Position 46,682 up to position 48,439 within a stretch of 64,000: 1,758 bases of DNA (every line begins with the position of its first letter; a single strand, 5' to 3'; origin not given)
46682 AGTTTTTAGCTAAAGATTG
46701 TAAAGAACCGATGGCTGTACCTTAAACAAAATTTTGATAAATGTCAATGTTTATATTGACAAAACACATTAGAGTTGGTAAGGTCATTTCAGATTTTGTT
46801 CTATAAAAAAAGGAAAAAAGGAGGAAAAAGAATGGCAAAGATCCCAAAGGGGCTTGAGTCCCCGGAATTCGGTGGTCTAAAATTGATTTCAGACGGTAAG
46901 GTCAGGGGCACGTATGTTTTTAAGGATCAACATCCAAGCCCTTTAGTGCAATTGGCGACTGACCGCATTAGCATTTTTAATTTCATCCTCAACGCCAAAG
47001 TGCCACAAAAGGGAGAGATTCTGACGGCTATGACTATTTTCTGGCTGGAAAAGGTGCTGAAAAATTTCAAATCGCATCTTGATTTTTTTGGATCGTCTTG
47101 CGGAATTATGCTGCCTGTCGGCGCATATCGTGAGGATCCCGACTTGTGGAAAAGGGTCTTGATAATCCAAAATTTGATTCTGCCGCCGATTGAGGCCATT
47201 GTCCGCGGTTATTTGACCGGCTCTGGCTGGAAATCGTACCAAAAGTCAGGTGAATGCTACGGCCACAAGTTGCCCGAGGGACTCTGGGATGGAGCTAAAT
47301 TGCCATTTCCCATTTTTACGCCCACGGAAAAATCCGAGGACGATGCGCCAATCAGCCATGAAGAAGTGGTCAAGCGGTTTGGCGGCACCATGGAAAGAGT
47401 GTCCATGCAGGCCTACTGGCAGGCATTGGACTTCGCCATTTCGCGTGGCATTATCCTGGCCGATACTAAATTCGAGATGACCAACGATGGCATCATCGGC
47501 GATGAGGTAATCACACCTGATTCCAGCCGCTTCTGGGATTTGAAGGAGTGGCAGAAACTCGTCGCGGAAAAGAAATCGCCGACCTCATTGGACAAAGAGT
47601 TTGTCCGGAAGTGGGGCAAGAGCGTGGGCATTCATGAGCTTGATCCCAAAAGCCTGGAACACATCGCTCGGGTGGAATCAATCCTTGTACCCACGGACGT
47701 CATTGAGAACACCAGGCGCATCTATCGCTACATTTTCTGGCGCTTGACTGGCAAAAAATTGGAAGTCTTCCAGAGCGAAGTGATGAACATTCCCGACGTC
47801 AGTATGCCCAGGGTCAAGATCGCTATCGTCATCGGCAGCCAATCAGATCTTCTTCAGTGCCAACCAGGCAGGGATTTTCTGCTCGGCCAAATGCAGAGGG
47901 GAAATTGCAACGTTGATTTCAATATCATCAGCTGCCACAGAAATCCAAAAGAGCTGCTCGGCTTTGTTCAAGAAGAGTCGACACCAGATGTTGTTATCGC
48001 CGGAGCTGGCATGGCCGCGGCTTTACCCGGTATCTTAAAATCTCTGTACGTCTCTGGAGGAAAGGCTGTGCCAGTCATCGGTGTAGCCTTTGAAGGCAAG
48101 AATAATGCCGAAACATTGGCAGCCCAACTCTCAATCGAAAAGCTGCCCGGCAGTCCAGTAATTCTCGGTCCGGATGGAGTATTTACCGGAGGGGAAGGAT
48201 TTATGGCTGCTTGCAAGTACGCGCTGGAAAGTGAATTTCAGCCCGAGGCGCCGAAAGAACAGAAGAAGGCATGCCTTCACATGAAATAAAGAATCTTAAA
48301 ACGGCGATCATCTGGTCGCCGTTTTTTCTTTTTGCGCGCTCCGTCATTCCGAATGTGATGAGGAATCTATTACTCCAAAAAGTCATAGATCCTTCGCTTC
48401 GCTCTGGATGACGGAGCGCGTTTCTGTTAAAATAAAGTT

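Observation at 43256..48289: High-GC purine-salvage/de novo island with a PAICS-like PurC-PurE fusion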

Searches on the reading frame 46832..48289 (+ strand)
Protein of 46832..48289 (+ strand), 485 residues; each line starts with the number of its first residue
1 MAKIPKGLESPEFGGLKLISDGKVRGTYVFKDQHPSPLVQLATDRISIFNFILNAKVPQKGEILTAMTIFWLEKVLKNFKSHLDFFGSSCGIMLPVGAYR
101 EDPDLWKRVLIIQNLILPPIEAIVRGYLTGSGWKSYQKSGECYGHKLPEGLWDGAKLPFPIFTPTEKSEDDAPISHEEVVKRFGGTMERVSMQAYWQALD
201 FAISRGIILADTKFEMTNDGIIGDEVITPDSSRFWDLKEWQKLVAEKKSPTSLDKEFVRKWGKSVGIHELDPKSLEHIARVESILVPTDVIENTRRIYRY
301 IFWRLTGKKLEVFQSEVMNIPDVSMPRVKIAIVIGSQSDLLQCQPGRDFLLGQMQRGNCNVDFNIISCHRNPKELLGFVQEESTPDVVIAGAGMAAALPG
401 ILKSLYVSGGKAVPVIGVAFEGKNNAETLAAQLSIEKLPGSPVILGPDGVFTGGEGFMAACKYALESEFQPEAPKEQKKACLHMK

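Call 7: search_protein_families(library=pfam, proteins=[window:46832-48289:+])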
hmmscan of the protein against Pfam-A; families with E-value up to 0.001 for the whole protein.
window:46832-48289:+ (485 aa): 2 families
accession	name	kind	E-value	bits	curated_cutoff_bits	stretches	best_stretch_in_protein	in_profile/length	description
PF01259.24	SAICAR_synt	-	8.1e-44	150.6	20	1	19-265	2-222/233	SAICAR synthetase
PF00731.26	AIRC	-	3.1e-15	56.4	30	1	329-440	1-104/148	AIR carboxylase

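Call 8: search_protein_families(library=ncbifam, proteins=[window:46832-48289:+])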
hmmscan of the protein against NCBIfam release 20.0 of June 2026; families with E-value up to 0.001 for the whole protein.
window:46832-48289:+ (485 aa): 7 families
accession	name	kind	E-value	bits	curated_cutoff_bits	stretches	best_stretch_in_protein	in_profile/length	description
NF010568.0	PRK13961.1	equivalog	8.8e-70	235.3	251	1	12-310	9-296/297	phosphoribosylaminoimidazolesuccinocarboxamide synthase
NF009251.0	PRK12607.1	equivalog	1.3e-50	172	371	1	12-313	12-295/315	phosphoribosylaminoimidazolesuccinocarboxamide synthase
TIGR00081.1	purC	equivalog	5.5e-34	117.9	189.9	1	19-267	8-242/279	phosphoribosylaminoimidazolesuccinocarboxamide synthase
NF010564.0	PRK13959.1-1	subfamily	3.2e-22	79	459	1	17-310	2-294/294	phosphoribosylaminoimidazolesuccinocarboxamide synthase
TIGR02735.1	purC_vibrio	equivalog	4.1e-14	52.2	394.2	2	41-168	58-175/365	phosphoribosylaminoimidazolesuccinocarboxamide synthase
NF010567.0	PRK13960.1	equivalog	1.1e-13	50.8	581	1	40-318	58-353/367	phosphoribosylaminoimidazolesuccinocarboxamide synthase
TIGR01162.1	purE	equivalog_domain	3.8e-12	46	149.6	1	330-439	1-102/156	5-(carboxyamino)imidazole ribonucleotide mutase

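Call 9: find_homologous_proteins(query=window:46832-48289:+)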
Query window:46832-48289:+ (485 aa): 7965 proteins with E <= 0.001 among 8000 candidates; the best 120 are listed.
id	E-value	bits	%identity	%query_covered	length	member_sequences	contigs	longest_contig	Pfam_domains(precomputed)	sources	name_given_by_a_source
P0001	0.0e+0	1115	100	100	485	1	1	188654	PF01259.25,PF00731.27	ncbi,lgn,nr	ncbi:MAG: phosphoribosylaminoimidazolesuccinocarboxamide synthase [Patescibacteria group bacterium]|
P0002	7.7e-190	650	62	99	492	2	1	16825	PF01259.25,PF00731.27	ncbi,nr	ncbi:MAG: AIR carboxylase family protein [Candidatus Parcubacteria bacterium]|nr:AIR carboxylase fam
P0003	4.7e-175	601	58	100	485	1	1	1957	PF01259.25,PF00731.27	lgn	-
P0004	3.7e-170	585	58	98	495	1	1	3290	PF01259.25,PF00731.27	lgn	-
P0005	3.1e-164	565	57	100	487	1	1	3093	PF01259.25,PF00731.27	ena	-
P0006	1.6e-154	533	53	100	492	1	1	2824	PF01259.25,PF00731.27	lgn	-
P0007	4.4e-154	532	53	97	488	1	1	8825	PF01259.25,PF00731.27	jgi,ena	-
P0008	1.5e-152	527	53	97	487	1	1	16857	PF01259.25,PF00731.27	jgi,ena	-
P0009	1.3e-149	517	51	100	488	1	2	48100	PF01259.25,PF00731.27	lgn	-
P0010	6.2e-146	505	52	97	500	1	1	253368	PF01259.25,PF00731.27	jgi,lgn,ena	-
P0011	3.4e-144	499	52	100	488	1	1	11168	PF01259.25,PF00731.27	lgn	-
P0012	2.3e-140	486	51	98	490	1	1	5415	PF01259.25,PF00731.27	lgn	-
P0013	1.1e-133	464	49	100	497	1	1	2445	PF01259.25,PF00731.27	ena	-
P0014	7.4e-132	458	50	99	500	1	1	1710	PF01259.25,PF00731.27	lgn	-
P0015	3.7e-131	456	50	99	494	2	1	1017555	PF01259.25,PF00731.27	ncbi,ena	-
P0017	1.7e-130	454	48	100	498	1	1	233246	PF01259.25,PF00731.27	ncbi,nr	ncbi:MAG: phosphoribosylaminoimidazolesuccinocarboxamide synthase [Patescibacteria group bacterium]|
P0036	3.2e-124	433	46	99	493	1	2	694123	PF01259.25,PF00731.27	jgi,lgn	jgi:phosphoribosylaminoimidazole-succinocarboxamide synthase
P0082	8.6e-115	402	46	99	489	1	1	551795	PF01259.25,PF00731.27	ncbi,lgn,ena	-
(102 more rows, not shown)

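Call 12: find_encoding_contigs(protein=P0001, flank=10000, max_places=3)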
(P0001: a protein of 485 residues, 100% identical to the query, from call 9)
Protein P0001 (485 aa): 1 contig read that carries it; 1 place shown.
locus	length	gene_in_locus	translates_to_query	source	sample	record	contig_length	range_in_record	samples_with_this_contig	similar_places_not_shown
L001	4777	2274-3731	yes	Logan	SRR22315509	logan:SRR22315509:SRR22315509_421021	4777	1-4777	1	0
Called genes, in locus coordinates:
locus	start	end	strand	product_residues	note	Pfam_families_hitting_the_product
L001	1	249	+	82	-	?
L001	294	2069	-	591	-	PF02142:MGS, PF01808:AICARFT_IMPCHas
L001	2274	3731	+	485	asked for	PF01259:SAICAR_synt, PF00731:AIRC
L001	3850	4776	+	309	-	?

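Call 22: find_encoding_contigs(protein=P0015, flank=10000, max_places=1)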
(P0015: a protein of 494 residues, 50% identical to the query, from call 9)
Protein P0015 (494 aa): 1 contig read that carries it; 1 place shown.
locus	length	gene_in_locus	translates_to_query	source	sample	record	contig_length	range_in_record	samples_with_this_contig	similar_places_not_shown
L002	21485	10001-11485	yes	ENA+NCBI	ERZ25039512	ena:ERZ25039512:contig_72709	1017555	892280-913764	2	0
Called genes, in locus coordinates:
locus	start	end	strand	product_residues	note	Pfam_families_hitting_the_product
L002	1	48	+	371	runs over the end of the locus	PF02353:CMAS, PF13489:Methyltransf_23, PF01728:FtsJ (weak), PF08241:Methyltransf_11, PF08242:Methyltransf_12, PF13649:Methyltransf_25, PF13847:Methyltransf_31 (weak)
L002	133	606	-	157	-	-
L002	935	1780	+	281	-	PF00665:rve (weak)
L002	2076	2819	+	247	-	PF12120:Arr-ms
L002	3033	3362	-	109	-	-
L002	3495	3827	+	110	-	-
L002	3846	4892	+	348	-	-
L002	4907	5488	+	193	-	PF13576:Pentapeptide_3 (weak), PF00805:Pentapeptide (weak), PF13599:Pentapeptide_4, PF23894:LD_SV2 (weak), PF13599:Pentapeptide_4, PF00805:Pentapeptide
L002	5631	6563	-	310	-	-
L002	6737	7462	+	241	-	PF01522:Polysacc_deac_1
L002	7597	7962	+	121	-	PF00903:Glyoxalase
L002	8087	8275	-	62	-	PF00127:Copper-bind (faint)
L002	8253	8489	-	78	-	-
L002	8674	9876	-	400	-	PF07690:MFS_1, PF12832:MFS_1_like (faint), PF07690:MFS_1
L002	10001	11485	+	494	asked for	PF01259:SAICAR_synt, PF00731:AIRC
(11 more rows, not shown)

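Call 23: find_encoding_contigs(protein=P0036, flank=10000, max_places=1)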
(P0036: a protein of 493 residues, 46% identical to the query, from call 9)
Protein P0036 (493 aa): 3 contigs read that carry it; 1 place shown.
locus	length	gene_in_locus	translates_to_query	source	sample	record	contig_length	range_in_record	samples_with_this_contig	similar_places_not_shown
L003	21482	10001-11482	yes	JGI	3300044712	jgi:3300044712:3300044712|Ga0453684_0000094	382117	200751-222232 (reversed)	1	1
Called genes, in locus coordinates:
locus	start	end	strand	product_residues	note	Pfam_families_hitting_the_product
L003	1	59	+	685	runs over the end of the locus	PF00753:Lactamase_B, PF23023:Anti-Pycsar_Apyc1 (faint), PF12706:Lactamase_B_2, PF22505:RNase_J_b_CASP, PF17770:RNase_J_C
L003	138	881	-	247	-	-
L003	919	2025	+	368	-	PF00579:tRNA-synt_1b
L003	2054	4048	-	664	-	PF05226:CHASE2, PF00211:Guanylate_cyc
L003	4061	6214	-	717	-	PF04773:FecR (weak), PF18915:DUF5667, PF02368:Big_2 (weak)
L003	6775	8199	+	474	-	PF13727:CoA_binding_3 (weak), PF02397:Bac_transf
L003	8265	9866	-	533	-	PF00117:GATase, PF02540:NAD_synthase (faint), PF00958:GMP_synt_C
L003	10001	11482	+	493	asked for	PF01259:SAICAR_synt, PF00731:AIRC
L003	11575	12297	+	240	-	PF01209:Ubie_methyltran (weak), PF01739:CheR (faint), PF07249:Cerato-platanin (faint), PF13489:Methyltransf_23, PF13649:Methyltransf_25, PF13847:Methyltransf_31, PF08241:Methyltransf_11, PF08242:Methyltransf_12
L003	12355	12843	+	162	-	PF20603:Bact_hydrolase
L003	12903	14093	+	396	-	PF13439:Glyco_transf_4, PF00534:Glycos_transf_1, PF13692:Glyco_trans_1_4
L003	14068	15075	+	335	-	PF20706:GT4-conflict (faint), PF00534:Glycos_transf_1, PF13692:Glyco_trans_1_4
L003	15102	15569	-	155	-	-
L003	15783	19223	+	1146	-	PF17957:Big_7 (weak)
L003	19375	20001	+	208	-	PF00702:Hydrolase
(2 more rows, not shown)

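Call 26: find_related_loci(query=A1, collection=genome_contigs, flank=10000)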
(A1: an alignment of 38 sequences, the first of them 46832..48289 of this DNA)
Query A1 (485 aa) in genome_contigs; peptide patterns used: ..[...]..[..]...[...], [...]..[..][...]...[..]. (x = any residue, [..] = any of these).
600 stretches matched a pattern (row limit reached: there are more); 257 encode a relative of the query (tblastn E <= 1e-3); the best 80 are kept; 80 distinct loci.
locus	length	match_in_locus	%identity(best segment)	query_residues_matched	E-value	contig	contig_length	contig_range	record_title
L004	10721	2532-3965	46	1-471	3e-126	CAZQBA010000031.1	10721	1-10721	MAG TPA_asm: uncultured Gammaproteobacteria bacterium isolate binchicken_co128_169 genome assembly, contig: NODE_5469_le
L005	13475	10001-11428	47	1-469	1e-117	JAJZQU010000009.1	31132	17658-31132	MAG: bacterium isolate SKS1.bin59 NODE_2527_length_31132_cov_2.232737, whole genome shotgun sequence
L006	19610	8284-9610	40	15-471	4e-76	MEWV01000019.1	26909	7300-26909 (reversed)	MAG: Candidatus Adlerbacteria bacterium RIFCSPHIGHO2_02_FULL_54_18 rifcsphigho2_02_scaffold_5057, whole genome shotgun s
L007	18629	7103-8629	40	1-480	2e-111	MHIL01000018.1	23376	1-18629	MAG: Candidatus Buchananbacteria bacterium RIFCSPHIGHO2_02_FULL_56_16 rifcsphigho2_02_scaffold_22745, whole genome shotg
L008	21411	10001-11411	41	11-485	8e-94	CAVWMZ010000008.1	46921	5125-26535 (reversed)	MAG: Candidatus Staskawiczbacteria bacterium isolate MFD01223.bin.2.87 genome assembly, contig: contig_55373, whole geno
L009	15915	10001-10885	37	8-319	2e-52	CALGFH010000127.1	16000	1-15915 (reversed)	MAG TPA_asm: uncultured actinobacterium isolate ERR671912_bin.21_CONCOCT_v1.1_MAG genome assembly, contig: ERZ1756298.30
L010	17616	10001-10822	36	19-316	4e-51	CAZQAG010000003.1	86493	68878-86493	MAG TPA_asm: uncultured Gaiellales bacterium isolate SRP136066_co1_91 genome assembly, contig: NODE_147_length_86493_cov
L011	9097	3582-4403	36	19-316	4e-50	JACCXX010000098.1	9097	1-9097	MAG: Actinomycetota bacterium isolate MGR_bin189 SD2897-2912_k127_8030093, whole genome shotgun sequence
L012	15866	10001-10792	37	19-306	2e-49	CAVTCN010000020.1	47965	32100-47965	MAG: uncultured Actinomycetes bacterium isolate MFD00962.bin.3.421 genome assembly, contig: contig_199063, whole genome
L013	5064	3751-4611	36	15-313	7e-49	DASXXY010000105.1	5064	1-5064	MAG TPA_asm: Gaiellales bacterium isolate SMAG_U4810 k141_4469253, whole genome shotgun sequence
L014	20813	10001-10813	35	19-313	9e-49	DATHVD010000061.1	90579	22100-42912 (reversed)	MAG TPA_asm: Gaiellaceae bacterium isolate SMAG_U16124 k141_1020953, whole genome shotgun sequence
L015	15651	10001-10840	35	10-313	2e-48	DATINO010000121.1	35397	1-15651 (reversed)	MAG TPA_asm: Gaiellaceae bacterium isolate SMAG_U15798 k141_1453496, whole genome shotgun sequence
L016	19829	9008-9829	36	19-316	7e-48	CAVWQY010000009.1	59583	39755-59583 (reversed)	MAG: uncultured Thermoleophilia bacterium isolate MFD04967.bin.2.111 genome assembly, contig: contig_81938, whole genome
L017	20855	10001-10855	37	12-307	5e-48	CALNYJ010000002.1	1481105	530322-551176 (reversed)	MAG: uncultured Gammaproteobacteria bacterium isolate LOGT_bin.0117 genome assembly, contig: contig_8840, whole genome s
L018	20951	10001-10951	34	6-328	3e-47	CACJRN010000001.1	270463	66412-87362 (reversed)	MAG: uncultured gamma proteobacterium genome assembly, contig: AG-447-O13_NODE_1, whole genome shotgun sequence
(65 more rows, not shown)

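Call 29: find_encoding_contigs(protein=P0010, flank=10000, max_places=1)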
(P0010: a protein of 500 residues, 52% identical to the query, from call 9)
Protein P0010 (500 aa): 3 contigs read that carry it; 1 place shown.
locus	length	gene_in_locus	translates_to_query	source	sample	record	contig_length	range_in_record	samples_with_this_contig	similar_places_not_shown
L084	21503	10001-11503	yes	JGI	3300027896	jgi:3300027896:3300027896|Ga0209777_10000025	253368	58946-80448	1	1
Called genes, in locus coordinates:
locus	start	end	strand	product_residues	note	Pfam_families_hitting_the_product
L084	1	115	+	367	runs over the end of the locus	PF00953:Glycos_transf_4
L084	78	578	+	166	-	PF02643:DUF192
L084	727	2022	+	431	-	-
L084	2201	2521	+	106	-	PF00829:Ribosomal_L21p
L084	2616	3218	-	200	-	PF21176:RecR_HhH, PF02132:RecR_ZnF, PF01751:Toprim, PF13662:Toprim_4, PF21175:RecR_C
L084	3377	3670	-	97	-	PF02575:YbaB_DNA_bd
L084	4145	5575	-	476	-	PF00772:DnaB, PF03796:DnaB_C, PF13481:AAA_25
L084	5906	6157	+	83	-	-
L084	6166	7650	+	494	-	PF00206:Lyase_1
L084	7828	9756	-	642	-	PF02142:MGS, PF01808:AICARFT_IMPCHas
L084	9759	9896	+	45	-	-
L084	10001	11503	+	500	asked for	PF01259:SAICAR_synt, PF00731:AIRC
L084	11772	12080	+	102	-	-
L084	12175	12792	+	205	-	-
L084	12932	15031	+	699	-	PF00580:UvrD-helicase, PF01443:Viral_helicase1 (faint), PF13245:AAA_19, PF13361:UvrD_C, PF13538:UvrD_C_2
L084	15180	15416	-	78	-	-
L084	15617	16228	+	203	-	PF01797:Y1_Tnp (faint)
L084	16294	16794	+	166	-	PF01661:Macro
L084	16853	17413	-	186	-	-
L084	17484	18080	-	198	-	PF12895:ANAPC3 (weak), PF00515:TPR_1 (faint), PF07719:TPR_2 (faint), PF13181:TPR_8 (faint), PF13424:TPR_12 (weak)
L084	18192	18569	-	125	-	-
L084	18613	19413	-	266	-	PF00763:THF_DHG_CYH, PF02882:THF_DHG_CYH_C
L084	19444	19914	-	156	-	PF18931:DUF5680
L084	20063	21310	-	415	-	PF00464:SHMT, PF01053:Cys_Met_Meta_PP (weak), PF00266:Aminotran_5 (weak)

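Call 30: find_encoding_contigs(protein=P0017, flank=10000, max_places=1)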
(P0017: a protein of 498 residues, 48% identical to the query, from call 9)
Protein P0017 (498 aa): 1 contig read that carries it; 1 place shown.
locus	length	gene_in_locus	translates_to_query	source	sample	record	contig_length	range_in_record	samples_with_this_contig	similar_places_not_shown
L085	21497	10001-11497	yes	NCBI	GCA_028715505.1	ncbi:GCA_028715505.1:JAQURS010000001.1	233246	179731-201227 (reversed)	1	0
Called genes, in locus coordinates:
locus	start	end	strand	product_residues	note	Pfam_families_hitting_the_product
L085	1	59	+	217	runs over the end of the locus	PF00004:AAA (faint)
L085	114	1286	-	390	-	PF07690:MFS_1, PF12832:MFS_1_like, PF11700:ATG22, PF07690:MFS_1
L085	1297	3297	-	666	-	PF05226:CHASE2, PF00211:Guanylate_cyc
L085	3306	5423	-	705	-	PF18915:DUF5667 (weak), PF02368:Big_2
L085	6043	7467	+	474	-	PF13727:CoA_binding_3 (weak), PF02397:Bac_transf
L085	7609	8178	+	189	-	PF13489:Methyltransf_23 (faint), PF08241:Methyltransf_11, PF08242:Methyltransf_12, PF13649:Methyltransf_25, PF13847:Methyltransf_31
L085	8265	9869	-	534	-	PF00117:GATase, PF02540:NAD_synthase (faint), PF00958:GMP_synt_C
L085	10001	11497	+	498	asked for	PF01259:SAICAR_synt, PF00731:AIRC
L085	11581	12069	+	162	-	PF20603:Bact_hydrolase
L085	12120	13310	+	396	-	PF13439:Glyco_transf_4, PF00534:Glycos_transf_1, PF13692:Glyco_trans_1_4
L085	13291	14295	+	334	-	PF13439:Glyco_transf_4, PF00534:Glycos_transf_1, PF13692:Glyco_trans_1_4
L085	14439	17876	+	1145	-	PF17957:Big_7 (weak)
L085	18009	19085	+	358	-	-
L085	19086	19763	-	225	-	-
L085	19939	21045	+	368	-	PF21710:Spt6_S1 (faint), PF00575:S1 (weak), PF24685:OB_RRP5_4th (faint), PF00575:S1, PF23459:S1_RRP5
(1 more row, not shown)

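Call 31: find_encoding_contigs(protein=P0002, flank=10000, max_places=1)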
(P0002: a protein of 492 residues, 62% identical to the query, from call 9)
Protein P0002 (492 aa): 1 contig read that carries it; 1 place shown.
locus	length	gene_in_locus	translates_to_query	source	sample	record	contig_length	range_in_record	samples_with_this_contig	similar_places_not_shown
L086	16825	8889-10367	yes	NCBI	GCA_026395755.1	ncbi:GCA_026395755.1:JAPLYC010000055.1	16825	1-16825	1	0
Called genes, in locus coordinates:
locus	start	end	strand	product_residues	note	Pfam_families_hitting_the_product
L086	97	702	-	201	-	PF00633:HHH (faint), PF21176:RecR_HhH, PF01751:Toprim, PF13662:Toprim_4, PF21175:RecR_C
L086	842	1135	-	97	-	PF02575:YbaB_DNA_bd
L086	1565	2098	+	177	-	-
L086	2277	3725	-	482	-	PF00772:DnaB, PF13481:AAA_25, PF03796:DnaB_C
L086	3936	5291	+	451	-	PF00206:Lyase_1, PF10397:ADSL_C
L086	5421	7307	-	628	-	PF02142:MGS, PF01808:AICARFT_IMPCHas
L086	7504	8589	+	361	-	PF00044:Gp_dh_N, PF02800:Gp_dh_C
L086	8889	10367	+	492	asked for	PF01259:SAICAR_synt, PF00731:AIRC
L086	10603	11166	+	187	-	-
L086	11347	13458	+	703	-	PF00580:UvrD-helicase, PF01443:Viral_helicase1 (faint), PF13245:AAA_19, PF13604:AAA_30 (faint), PF13361:UvrD_C, PF13538:UvrD_C_2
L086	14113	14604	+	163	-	PF01661:Macro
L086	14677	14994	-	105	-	-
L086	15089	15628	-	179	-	-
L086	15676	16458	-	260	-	PF00763:THF_DHG_CYH, PF02882:THF_DHG_CYH_C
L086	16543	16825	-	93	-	PF00464:SHMT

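Call 62: search_solved_structures(query=A1, max_evalue=1, show_alignments=0)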
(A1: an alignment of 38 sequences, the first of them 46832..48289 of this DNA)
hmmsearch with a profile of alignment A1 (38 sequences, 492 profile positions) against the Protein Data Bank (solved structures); distinct sequences matched with E-value up to 1: 49.
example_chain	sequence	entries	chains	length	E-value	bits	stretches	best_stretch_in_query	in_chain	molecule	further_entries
1a48_A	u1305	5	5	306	2.5e-72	247.2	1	12-313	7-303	PHOSPHORIBOSYLAMINOIMIDAZOLE-SUCCINOCARBOXAMIDE SYNTHASE | PHOSPHORIBOSYLAMIDOIMIDAZOLE- SUCCINOCARBOXAMIDE SYNTHASE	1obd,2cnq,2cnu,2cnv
1obg_A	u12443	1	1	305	2.9e-72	247.1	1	16-313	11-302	PHOSPHORIBOSYLAMIDOIMIDAZOLE- SUCCINOCARBOXAMIDE SYNTHASE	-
6yvq_A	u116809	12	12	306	3.1e-68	233.7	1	10-265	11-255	Phosphoribosylaminoimidazole-succinocarboxamide synthase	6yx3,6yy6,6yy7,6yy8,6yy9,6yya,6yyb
3r9r_A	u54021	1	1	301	3.9e-68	233.4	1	11-265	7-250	Phosphoribosylaminoimidazole-succinocarboxamide synthase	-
3ors_A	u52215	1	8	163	1.5e-19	73.2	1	330-484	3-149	N5-Carboxyaminoimidazole Ribonucleotide Mutase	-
1xmp_A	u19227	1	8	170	1.2e-18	70.2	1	330-467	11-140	phosphoribosylaminoimidazole carboxylase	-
4ay3_A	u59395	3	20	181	1.6e-18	69.8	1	330-467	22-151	N5-CARBOXYAMINOIMIDAZOLE RIBONUCLEOTIDE MUTASE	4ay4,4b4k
1o4v_A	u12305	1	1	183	5.7e-18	67.9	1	328-445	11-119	phosphoribosylaminoimidazole mutase PurE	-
1qcz_A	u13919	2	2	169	6.9e-18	67.7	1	328-487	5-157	N5-CARBOXYAMINOIMIDAZOLE RIBONUCLEOTIDE MUTASE | Phosphoribosylaminoimidazole carboxylase catalytic subunit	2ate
3oow_A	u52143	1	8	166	1.5e-17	66.6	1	329-447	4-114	Phosphoribosylaminoimidazole carboxylase,catalytic subunit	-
1d7a_A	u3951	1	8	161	1.9e-17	66.2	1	332-487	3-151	PHOSPHORIBOSYLAMINOIMIDAZOLE CARBOXYLASE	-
3opq_A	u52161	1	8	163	2.5e-17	65.8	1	331-447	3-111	Phosphoribosylaminoimidazole carboxylase,catalytic subunit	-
3kuu_A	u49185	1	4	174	4e-17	65.2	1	330-471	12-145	Phosphoribosylaminoimidazole carboxylase catalytic subunit PurE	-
2nsh_A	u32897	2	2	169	7.6e-17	64.3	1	328-487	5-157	Phosphoribosylaminoimidazole carboxylase catalytic subunit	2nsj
2nsl_A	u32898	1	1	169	8.1e-17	64.2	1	328-487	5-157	Phosphoribosylaminoimidazole carboxylase catalytic subunit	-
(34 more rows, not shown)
